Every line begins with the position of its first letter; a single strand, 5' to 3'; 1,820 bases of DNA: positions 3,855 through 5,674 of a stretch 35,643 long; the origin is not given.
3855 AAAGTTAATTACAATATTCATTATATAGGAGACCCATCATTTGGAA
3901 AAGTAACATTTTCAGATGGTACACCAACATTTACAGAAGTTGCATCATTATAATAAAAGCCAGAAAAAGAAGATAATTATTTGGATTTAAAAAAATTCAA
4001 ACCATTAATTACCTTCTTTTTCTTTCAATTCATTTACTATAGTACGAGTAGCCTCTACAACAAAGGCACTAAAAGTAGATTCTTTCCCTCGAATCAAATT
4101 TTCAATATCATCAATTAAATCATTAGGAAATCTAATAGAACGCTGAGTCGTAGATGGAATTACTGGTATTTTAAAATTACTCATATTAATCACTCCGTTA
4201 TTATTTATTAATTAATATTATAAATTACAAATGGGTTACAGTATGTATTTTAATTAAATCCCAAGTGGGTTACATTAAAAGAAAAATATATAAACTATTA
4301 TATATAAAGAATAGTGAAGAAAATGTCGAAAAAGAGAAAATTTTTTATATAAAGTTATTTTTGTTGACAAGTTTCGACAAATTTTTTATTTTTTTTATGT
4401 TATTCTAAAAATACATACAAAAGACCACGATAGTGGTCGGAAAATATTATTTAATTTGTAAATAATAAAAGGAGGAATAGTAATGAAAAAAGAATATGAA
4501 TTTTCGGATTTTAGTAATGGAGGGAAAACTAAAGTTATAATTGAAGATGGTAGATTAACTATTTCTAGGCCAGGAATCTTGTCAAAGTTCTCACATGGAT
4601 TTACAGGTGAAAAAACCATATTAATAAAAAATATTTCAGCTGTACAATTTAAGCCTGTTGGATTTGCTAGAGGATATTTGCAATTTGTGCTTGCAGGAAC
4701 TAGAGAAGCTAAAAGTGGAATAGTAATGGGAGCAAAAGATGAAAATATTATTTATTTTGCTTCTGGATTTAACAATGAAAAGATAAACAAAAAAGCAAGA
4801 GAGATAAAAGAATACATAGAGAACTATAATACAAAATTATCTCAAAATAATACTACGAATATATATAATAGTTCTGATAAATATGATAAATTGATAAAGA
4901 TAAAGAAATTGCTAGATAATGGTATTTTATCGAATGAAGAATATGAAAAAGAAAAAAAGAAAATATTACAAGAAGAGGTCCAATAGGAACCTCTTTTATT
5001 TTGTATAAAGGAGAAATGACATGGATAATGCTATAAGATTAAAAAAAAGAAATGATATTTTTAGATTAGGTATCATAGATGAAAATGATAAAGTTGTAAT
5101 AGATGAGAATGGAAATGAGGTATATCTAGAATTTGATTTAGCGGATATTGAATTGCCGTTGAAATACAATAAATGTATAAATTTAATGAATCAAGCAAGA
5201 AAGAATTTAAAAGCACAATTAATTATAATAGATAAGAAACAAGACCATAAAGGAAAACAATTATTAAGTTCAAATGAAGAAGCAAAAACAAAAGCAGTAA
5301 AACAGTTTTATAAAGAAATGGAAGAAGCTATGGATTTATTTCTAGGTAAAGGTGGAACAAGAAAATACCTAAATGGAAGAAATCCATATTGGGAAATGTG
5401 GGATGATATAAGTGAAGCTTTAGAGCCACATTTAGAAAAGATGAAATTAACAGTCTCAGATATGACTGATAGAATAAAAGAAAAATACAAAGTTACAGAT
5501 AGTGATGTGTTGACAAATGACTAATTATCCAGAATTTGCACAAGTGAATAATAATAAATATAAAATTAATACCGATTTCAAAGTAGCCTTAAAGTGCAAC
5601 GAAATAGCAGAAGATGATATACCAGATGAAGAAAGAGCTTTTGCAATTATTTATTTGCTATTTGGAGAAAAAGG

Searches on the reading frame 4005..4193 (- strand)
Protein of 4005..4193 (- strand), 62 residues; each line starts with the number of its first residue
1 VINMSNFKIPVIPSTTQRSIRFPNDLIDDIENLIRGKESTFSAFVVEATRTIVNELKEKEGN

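Call 14: search_protein_families(library=pfam, proteins=[window:4005-4193:-], max_evalue=0.01)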
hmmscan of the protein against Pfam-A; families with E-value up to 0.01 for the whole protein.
window:4005-4193:- (62 aa): 0 families

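Call 28: search_protein_families(library=phrogs, proteins=[window:4005-4193:-], max_evalue=0.001)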
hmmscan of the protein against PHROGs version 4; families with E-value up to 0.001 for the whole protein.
window:4005-4193:- (62 aa): 1 family
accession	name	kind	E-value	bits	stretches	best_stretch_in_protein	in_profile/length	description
phrog_949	-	unknown function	2.6e-10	41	1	15-51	10-47/61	-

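Call 97: search_protein_families(library=pfam, proteins=[window:4008-4184:-], max_evalue=0.1)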
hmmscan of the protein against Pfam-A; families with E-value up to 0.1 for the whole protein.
seq(59 aa): 0 families

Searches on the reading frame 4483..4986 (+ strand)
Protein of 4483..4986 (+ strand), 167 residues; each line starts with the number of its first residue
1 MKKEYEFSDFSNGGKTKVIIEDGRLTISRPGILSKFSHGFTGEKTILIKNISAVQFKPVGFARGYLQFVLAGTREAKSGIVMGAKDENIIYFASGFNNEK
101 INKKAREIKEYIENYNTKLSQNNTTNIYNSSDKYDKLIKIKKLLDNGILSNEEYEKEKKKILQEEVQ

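Call 14: search_protein_families(library=pfam, proteins=[window:4483-4986:+], max_evalue=0.01)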
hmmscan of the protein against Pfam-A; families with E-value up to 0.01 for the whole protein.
window:4483-4986:+ (167 aa): 2 families
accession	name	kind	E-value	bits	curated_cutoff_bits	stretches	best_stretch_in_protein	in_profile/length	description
PF09851.14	SHOCT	-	5.9e-07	29.5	27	1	135-162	1-28/28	Short C-terminal domain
PF14472.11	DUF4429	-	7.7e-07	30.1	25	1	22-90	5-77/95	Domain of unknown function (DUF4429)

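Call 28: search_protein_families(library=phrogs, proteins=[window:4483-4986:+], max_evalue=0.001)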
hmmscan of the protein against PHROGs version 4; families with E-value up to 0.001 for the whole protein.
window:4483-4986:+ (167 aa): 2 families
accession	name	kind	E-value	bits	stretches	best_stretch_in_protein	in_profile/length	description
phrog_2700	-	unknown function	1.8e-19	71.4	1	16-163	173-330/331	-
phrog_888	-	unknown function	3.8e-06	27.8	1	96-162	200-269/271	-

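Call 52: find_related_loci(query=window:4483-4986:+, collection=viral_contigs, flank=10000)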
Query window:4483-4986:+ (167 aa) in viral_contigs; peptide patterns used: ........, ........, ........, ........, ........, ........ (x = any residue, [..] = any of these).
30 stretches matched a pattern; 1 encode a relative of the query (tblastn E <= 1e-3); 1 distinct loci.
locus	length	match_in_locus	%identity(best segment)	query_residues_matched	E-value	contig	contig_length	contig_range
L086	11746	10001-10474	60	1-162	6e-60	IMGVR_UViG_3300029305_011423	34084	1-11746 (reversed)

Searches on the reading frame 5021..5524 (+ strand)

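Call 28: search_protein_families(library=phrogs, proteins=[window:5021-5524:+], max_evalue=0.001)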
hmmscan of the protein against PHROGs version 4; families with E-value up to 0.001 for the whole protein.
window:5021-5524:+ (167 aa): 0 families

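Call 61: search_protein_families(library=pfam, proteins=[window:5021-5524:+], max_evalue=0.05)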
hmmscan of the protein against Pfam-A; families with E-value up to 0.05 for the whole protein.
window:5021-5524:+ (167 aa): 1 family
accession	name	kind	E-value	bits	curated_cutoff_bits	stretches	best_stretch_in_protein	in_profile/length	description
PF12757.12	Eisosome1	-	6.2e-05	23.7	25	1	54-104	3-54/126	Eisosome protein 1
